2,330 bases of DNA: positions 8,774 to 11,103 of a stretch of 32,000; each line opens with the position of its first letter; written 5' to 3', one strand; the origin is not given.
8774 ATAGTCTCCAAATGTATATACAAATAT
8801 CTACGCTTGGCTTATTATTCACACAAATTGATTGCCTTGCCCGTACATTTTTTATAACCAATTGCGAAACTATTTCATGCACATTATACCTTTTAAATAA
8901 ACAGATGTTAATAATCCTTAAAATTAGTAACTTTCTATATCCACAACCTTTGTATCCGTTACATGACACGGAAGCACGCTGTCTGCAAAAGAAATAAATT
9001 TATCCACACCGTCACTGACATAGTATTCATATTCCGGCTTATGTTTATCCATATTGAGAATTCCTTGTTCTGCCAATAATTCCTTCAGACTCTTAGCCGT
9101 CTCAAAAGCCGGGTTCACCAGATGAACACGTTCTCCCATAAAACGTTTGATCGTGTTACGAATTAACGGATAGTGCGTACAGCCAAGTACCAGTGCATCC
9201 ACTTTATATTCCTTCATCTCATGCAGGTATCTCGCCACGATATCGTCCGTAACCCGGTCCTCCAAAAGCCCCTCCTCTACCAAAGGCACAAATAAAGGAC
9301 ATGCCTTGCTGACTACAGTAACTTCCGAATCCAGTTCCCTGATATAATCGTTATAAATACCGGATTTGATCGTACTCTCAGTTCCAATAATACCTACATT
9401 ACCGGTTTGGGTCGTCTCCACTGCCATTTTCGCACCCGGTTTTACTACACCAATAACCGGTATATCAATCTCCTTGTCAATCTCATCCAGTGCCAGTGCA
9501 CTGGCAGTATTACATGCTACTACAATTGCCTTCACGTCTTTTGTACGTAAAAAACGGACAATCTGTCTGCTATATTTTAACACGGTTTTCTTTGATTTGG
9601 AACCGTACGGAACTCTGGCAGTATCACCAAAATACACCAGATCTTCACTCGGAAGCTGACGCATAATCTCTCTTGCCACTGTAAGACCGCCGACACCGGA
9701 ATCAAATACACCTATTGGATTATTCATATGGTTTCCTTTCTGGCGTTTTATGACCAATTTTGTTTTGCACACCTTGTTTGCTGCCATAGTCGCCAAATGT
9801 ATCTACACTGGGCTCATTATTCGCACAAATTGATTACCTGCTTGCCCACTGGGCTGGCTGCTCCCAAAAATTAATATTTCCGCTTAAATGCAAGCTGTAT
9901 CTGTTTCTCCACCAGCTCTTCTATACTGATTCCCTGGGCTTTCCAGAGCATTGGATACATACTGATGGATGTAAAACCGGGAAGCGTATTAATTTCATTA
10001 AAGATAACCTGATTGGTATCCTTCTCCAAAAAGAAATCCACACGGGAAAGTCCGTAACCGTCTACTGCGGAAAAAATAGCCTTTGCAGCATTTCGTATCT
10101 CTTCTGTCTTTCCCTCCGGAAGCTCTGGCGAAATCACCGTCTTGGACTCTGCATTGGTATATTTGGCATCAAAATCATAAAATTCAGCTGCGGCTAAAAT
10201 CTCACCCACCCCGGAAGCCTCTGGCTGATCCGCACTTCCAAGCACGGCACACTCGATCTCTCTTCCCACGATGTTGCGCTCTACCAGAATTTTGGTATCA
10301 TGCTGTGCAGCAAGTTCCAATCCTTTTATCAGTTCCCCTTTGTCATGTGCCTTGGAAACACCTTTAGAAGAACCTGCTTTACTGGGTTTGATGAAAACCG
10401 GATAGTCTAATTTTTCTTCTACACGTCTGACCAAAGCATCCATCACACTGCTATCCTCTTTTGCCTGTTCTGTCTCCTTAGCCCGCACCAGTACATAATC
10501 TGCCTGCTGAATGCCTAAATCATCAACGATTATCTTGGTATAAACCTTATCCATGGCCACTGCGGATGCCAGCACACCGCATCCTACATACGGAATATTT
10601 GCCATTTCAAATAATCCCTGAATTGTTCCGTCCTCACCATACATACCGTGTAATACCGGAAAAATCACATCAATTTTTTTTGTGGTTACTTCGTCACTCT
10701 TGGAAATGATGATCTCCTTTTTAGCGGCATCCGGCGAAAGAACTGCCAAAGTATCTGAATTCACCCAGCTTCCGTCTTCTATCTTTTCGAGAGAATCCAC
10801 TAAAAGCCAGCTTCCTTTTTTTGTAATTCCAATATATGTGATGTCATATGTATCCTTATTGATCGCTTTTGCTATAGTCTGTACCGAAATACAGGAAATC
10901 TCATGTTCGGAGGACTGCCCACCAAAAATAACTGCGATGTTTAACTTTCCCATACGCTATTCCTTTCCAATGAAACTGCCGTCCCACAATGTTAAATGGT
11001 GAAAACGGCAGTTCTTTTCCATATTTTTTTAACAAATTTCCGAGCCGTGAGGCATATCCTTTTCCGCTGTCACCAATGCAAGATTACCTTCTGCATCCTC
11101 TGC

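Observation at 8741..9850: Two ~100-nt near-identical non-coding elements bracket murI (repeat type A), each just upstream of a start codon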

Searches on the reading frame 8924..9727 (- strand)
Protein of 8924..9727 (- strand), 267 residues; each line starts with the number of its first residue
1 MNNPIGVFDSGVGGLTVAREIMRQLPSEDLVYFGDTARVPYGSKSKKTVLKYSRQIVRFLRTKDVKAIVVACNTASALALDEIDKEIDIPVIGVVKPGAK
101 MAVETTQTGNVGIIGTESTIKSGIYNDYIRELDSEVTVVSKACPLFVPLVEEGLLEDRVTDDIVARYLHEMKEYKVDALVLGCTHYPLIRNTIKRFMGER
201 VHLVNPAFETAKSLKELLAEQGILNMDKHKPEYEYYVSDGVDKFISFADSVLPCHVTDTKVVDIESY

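Call 13: search_protein_families(library=pfam, proteins=[window:8924-9727:-])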
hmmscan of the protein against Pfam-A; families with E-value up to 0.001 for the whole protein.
window:8924-9727:- (267 aa): 1 family
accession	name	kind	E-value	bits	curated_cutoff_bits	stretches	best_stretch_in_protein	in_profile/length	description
PF01177.27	Asp_Glu_race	-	9e-24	84.9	31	1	19-198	14-197/211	Asp/Glu/Hydantoin racemase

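Call 37: find_homologous_proteins(query=window:8924-9727:-, max_evalue=1e-40)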
Query window:8924-9727:- (267 aa): 7999 proteins with E <= 1e-40 among 8000 candidates; the best 120 are listed.
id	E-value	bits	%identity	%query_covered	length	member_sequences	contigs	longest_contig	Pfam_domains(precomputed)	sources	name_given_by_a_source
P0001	4.7e-169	578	99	100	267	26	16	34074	PF01177.28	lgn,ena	-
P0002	2.8e-162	556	94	100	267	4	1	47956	PF01177.28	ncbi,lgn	-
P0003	2.2e-161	553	94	100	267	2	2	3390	PF01177.28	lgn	-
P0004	5.5e-161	552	93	100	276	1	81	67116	PF01177.28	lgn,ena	-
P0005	7.4e-161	552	93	100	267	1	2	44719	PF01177.28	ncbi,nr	ncbi:MAG: glutamate racemase [Bacteroidales bacterium]|nr:glutamate racemase [Clostridium sp.] MCM12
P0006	1.4e-160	551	92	100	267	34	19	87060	PF01177.28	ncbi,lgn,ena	-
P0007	2.7e-160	550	93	100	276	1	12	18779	PF01177.28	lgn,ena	-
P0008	7.9e-160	548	93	100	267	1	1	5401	PF01177.28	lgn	-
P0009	1.1e-159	548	93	100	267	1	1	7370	PF01177.28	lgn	-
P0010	1.2e-159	548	92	100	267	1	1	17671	PF01177.28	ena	-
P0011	1.3e-159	548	93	100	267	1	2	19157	PF01177.28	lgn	-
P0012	2.3e-159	547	93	100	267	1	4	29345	PF01177.28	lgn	-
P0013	6.6e-159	545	92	100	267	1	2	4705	PF01177.28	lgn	-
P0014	7.2e-159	545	93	100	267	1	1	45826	PF01177.28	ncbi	ncbi:MAG: glutamate racemase [Lachnospiraceae bacterium]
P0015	1.7e-158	544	92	100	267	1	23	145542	PF01177.28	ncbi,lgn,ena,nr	ncbi:MAG: glutamate racemase [Lachnospiraceae bacterium]|nr:glutamate racemase [Lachnospiraceae bact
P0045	9.4e-155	532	90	100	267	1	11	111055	PF01177.28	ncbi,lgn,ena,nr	ncbi:MAG: glutamate racemase [Lachnospiraceae bacterium]|nr:glutamate racemase [Lachnospiraceae bact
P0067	3.1e-151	520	88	100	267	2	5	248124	PF01177.28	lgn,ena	-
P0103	1.5e-144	498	85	100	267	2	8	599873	PF01177.28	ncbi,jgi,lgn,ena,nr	ncbi:MAG: glutamate racemase [Lachnospiraceae bacterium]|nr:glutamate racemase [Lachnospiraceae bact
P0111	4.1e-141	487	80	99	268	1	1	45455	PF01177.28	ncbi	-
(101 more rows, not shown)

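Call 38: find_encoding_contigs(protein=P0067, flank=10000, max_places=2)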
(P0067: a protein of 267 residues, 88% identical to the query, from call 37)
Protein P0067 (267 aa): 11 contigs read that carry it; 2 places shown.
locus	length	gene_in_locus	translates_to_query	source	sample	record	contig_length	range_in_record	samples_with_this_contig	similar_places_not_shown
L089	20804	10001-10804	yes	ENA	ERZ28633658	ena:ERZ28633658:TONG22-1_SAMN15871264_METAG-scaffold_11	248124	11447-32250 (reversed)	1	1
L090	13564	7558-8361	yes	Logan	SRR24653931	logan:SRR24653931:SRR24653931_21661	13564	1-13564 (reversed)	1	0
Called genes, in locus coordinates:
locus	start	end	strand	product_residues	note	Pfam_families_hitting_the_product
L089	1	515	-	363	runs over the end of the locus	PF13487:HD_5, PF01966:HD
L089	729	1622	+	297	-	PF00288:GHMP_kinases_N, PF08544:GHMP_kinases_C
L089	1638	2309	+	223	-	PF00392:GntR, PF07729:FCD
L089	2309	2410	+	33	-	-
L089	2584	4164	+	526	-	PF03323:GerA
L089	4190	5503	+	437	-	PF03845:Spore_permease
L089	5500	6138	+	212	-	PF25198:Spore_GerAC_N (weak)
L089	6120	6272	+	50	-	-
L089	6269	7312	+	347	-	PF09551:Spore_II_R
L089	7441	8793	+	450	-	PF13173:AAA_14, PF13635:DUF4143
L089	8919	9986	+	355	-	PF01820:Dala_Dala_lig_N, PF02222:ATP-grasp, PF02786:CPSase_L_D2, PF07478:Dala_Dala_lig_C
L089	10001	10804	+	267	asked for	PF01177:Asp_Glu_race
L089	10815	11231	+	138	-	PF09148:DUF1934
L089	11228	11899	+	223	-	PF13679:Methyltransf_32 (faint), PF13649:Methyltransf_25 (weak)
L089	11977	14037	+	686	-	PF24898:GGDEF_GdpP, PF01368:DHH, PF02272:DHHA1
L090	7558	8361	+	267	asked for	PF01177:Asp_Glu_race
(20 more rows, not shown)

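Call 39: find_encoding_contigs(protein=P0103, flank=10000, max_places=2)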
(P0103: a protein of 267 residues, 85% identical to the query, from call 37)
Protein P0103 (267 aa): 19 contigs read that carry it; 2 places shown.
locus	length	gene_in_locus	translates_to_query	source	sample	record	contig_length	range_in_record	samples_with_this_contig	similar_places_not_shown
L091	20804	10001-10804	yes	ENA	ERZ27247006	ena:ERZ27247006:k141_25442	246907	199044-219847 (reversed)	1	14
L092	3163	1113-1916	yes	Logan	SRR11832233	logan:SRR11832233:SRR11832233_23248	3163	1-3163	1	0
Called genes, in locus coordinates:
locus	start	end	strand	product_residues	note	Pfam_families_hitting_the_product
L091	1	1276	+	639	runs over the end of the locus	PF00563:EAL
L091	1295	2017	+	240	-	PF02463:SMC_N (weak), PF00005:ABC_tran, PF13401:AAA_22 (faint), PF13304:AAA_21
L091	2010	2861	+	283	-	PF00950:ABC-3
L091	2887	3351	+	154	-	-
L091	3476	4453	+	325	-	PF00682:HMGL-like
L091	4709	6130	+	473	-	PF02900:LigB, PF01871:AMMECR1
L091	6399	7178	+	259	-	PF00072:Response_reg, PF08769:Spo0A_C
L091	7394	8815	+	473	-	-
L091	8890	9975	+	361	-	PF01820:Dala_Dala_lig_N, PF07478:Dala_Dala_lig_C, PF02786:CPSase_L_D2, PF02222:ATP-grasp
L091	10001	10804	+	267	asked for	PF01177:Asp_Glu_race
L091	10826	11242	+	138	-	PF09148:DUF1934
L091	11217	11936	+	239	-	-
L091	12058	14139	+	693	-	PF24898:GGDEF_GdpP, PF01368:DHH, PF02272:DHHA1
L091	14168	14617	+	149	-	PF01281:Ribosomal_L9_N, PF03948:Ribosomal_L9_C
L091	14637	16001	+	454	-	PF00772:DnaB, PF03796:DnaB_C, PF06745:ATPase (weak), PF13481:AAA_25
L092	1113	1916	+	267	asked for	PF01177:Asp_Glu_race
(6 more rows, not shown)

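Call 40: find_encoding_contigs(protein=P0111, flank=10000, max_places=2)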
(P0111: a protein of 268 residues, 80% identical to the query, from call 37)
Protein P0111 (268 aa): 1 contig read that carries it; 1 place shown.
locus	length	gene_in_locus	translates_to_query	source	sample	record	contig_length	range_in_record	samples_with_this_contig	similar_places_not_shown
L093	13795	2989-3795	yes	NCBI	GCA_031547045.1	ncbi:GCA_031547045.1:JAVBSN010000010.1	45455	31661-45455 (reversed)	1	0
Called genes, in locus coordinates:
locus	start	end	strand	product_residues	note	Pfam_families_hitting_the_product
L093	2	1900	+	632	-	?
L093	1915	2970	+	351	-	PF01820:Dala_Dala_lig_N, PF02222:ATP-grasp, PF02786:CPSase_L_D2, PF07478:Dala_Dala_lig_C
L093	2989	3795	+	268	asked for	PF01177:Asp_Glu_race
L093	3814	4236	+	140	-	PF09148:DUF1934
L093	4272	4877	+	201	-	-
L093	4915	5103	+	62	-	-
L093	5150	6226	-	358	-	-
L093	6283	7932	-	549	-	-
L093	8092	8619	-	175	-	PF00854:PTR2 (faint)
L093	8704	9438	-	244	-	PF01553:Acyltransferase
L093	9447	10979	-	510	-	PF02446:Glyco_hydro_77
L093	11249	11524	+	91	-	-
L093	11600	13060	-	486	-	PF02749:QRPTase_N (faint), PF17767:NAPRTase_N, PF04095:NAPRTase, PF17956:NAPRTase_C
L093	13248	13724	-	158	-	PF02915:Rubrerythrin (faint), PF09537:DUF2383 (faint), PF07875:Coat_F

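Call 42: find_encoding_contigs(protein=P0015, flank=10000, max_places=2)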
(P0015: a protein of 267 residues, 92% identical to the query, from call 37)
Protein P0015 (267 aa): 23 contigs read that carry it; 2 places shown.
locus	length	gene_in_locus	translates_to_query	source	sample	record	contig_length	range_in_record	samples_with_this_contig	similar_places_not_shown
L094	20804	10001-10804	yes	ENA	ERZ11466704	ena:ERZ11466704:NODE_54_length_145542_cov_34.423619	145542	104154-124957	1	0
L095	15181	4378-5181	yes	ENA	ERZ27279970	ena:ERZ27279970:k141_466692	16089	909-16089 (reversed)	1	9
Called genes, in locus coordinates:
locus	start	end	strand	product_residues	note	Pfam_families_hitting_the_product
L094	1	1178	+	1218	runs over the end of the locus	PF00580:UvrD-helicase, PF13245:AAA_19 (weak), PF13361:UvrD_C, PF13538:UvrD_C_2 (weak), PF12705:PDDEXK_1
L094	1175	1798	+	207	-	PF02545:Maf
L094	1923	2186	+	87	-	-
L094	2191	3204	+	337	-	PF13145:Rotamase_2 (weak)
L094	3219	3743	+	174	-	PF01569:PAP2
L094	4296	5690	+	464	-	PF00078:RVT_1, PF08388:GIIM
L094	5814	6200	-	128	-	-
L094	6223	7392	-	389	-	PF00753:Lactamase_B, PF19583:ODP, PF12706:Lactamase_B_2 (faint)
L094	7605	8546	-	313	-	-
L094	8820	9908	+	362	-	PF01820:Dala_Dala_lig_N, PF07478:Dala_Dala_lig_C, PF02222:ATP-grasp, PF02786:CPSase_L_D2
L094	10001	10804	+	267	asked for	PF01177:Asp_Glu_race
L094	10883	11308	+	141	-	PF09148:DUF1934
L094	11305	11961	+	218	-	PF13649:Methyltransf_25 (weak)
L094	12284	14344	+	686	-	PF24898:GGDEF_GdpP, PF01368:DHH, PF02272:DHHA1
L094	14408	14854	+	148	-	PF01281:Ribosomal_L9_N, PF03948:Ribosomal_L9_C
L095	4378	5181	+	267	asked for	PF01177:Asp_Glu_race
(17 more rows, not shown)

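Call 43: find_encoding_contigs(protein=P0045, flank=10000, max_places=2)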
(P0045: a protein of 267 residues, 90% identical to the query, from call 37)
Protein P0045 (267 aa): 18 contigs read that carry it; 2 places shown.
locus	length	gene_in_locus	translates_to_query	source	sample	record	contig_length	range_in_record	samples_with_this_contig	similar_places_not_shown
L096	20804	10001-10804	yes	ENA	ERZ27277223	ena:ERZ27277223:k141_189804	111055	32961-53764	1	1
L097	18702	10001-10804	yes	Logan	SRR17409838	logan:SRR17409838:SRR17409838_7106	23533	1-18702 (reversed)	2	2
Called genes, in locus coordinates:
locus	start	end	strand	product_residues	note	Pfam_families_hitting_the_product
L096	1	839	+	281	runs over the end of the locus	PF00950:ABC-3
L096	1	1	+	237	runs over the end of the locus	PF00005:ABC_tran, PF02463:SMC_N (faint), PF13304:AAA_21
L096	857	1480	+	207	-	-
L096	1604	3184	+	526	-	PF03323:GerA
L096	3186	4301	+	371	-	PF03845:Spore_permease (faint)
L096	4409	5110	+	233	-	PF25198:Spore_GerAC_N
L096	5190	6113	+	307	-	PF09551:Spore_II_R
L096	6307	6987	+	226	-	PF00072:Response_reg, PF00486:Trans_reg_C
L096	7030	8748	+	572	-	PF00512:HisKA, PF02518:HATPase_c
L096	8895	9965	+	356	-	PF01820:Dala_Dala_lig_N, PF02222:ATP-grasp, PF02786:CPSase_L_D2, PF07478:Dala_Dala_lig_C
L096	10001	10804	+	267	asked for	PF01177:Asp_Glu_race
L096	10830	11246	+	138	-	PF09148:DUF1934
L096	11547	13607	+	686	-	PF24898:GGDEF_GdpP, PF01368:DHH, PF02272:DHHA1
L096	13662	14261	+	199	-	PF00702:Hydrolase, PF12710:HAD (weak)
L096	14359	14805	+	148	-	PF01281:Ribosomal_L9_N, PF03948:Ribosomal_L9_C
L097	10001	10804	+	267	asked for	PF01177:Asp_Glu_race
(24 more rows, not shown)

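Call 83: find_encoding_contigs(protein=P0004, flank=10000, max_places=1)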
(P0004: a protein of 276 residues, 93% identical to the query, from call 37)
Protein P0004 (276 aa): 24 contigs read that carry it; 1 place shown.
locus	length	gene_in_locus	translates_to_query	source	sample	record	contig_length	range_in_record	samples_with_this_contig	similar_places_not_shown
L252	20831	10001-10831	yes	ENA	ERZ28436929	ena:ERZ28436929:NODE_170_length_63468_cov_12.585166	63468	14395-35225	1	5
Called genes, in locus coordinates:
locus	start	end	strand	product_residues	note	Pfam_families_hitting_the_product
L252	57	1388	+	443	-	PF00860:Xan_ur_permease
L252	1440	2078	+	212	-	PF14681:UPRTase, PF00156:Pribosyltran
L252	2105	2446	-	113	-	PF13205:Big_5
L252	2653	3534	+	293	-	PF16924:DpaA_N, PF01262:AlaDh_PNT_C (faint), PF02826:2-Hacid_dh_C, PF00670:AdoHcyase_NAD (weak)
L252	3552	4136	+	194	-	PF02441:Flavoprotein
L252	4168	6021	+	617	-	PF13522:GATase_6, PF13537:GATase_7, PF00733:Asn_synthase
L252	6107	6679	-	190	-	PF01558:POR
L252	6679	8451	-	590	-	PF01855:POR_N, PF02775:TPP_enzyme_C, PF00037:Fer4 (weak)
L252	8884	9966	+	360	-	PF01820:Dala_Dala_lig_N, PF02222:ATP-grasp, PF07478:Dala_Dala_lig_C, PF02786:CPSase_L_D2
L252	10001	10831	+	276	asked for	PF01177:Asp_Glu_race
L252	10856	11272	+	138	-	PF09148:DUF1934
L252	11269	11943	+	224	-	PF13679:Methyltransf_32 (faint), PF13649:Methyltransf_25 (weak)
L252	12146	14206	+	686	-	PF24898:GGDEF_GdpP, PF01368:DHH, PF02272:DHHA1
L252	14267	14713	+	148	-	PF01281:Ribosomal_L9_N, PF03948:Ribosomal_L9_C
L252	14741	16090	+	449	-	PF00772:DnaB, PF03796:DnaB_C, PF06745:ATPase (weak), PF13481:AAA_25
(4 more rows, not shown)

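Call 84: find_encoding_contigs(protein=P0006, flank=10000, max_places=1)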
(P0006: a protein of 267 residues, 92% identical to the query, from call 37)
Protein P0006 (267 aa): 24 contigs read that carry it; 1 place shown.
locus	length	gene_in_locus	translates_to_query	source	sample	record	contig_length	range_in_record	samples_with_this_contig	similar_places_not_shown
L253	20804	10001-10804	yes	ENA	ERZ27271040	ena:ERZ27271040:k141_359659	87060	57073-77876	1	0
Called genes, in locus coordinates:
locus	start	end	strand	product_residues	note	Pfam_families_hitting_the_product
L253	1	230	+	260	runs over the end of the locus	PF01510:Amidase_2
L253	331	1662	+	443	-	PF00860:Xan_ur_permease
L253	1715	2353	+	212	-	PF14681:UPRTase, PF00156:Pribosyltran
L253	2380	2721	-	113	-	PF13205:Big_5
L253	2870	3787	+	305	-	PF16924:DpaA_N, PF00670:AdoHcyase_NAD (weak), PF02826:2-Hacid_dh_C (weak)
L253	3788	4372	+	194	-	PF02441:Flavoprotein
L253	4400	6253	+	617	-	PF13522:GATase_6, PF13537:GATase_7, PF00733:Asn_synthase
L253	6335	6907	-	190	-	PF01558:POR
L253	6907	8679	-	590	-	PF01855:POR_N, PF02775:TPP_enzyme_C, PF00037:Fer4 (weak)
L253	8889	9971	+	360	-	PF01820:Dala_Dala_lig_N, PF02222:ATP-grasp, PF07478:Dala_Dala_lig_C, PF02786:CPSase_L_D2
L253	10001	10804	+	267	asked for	PF01177:Asp_Glu_race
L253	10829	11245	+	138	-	PF09148:DUF1934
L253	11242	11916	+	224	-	PF13679:Methyltransf_32 (faint), PF13649:Methyltransf_25 (weak)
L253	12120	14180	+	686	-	PF24898:GGDEF_GdpP, PF01368:DHH, PF02272:DHHA1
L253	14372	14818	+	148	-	PF01281:Ribosomal_L9_N, PF03948:Ribosomal_L9_C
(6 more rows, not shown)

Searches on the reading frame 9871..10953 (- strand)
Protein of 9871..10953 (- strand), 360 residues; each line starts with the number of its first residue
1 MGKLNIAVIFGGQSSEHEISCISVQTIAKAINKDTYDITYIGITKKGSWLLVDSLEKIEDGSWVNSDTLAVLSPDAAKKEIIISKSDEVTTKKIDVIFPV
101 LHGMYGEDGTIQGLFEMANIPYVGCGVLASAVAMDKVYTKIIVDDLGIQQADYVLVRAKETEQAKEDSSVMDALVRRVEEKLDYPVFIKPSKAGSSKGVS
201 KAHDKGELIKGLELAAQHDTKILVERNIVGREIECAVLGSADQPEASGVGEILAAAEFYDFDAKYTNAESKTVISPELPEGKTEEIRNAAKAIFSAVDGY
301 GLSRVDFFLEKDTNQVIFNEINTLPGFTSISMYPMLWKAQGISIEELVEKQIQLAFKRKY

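Call 13: search_protein_families(library=pfam, proteins=[window:9871-10953:-])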
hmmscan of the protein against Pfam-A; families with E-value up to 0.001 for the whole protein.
window:9871-10953:- (360 aa): 4 families
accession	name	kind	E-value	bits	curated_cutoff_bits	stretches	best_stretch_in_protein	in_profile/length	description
PF07478.18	Dala_Dala_lig_C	-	1e-63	215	24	1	143-352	2-203/204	D-ala D-ala ligase C-terminus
PF01820.27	Dala_Dala_lig_N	-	4.9e-39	134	34.6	1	5-125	1-121/121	D-ala D-ala ligase N-terminus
PF02786.22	CPSase_L_D2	-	1.9e-11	44.3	19.8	1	176-323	31-178/211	Carbamoyl-phosphate synthase L chain, ATP binding domain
PF02222.28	ATP-grasp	-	8.8e-10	39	27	1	175-322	22-160/179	ATP-grasp domain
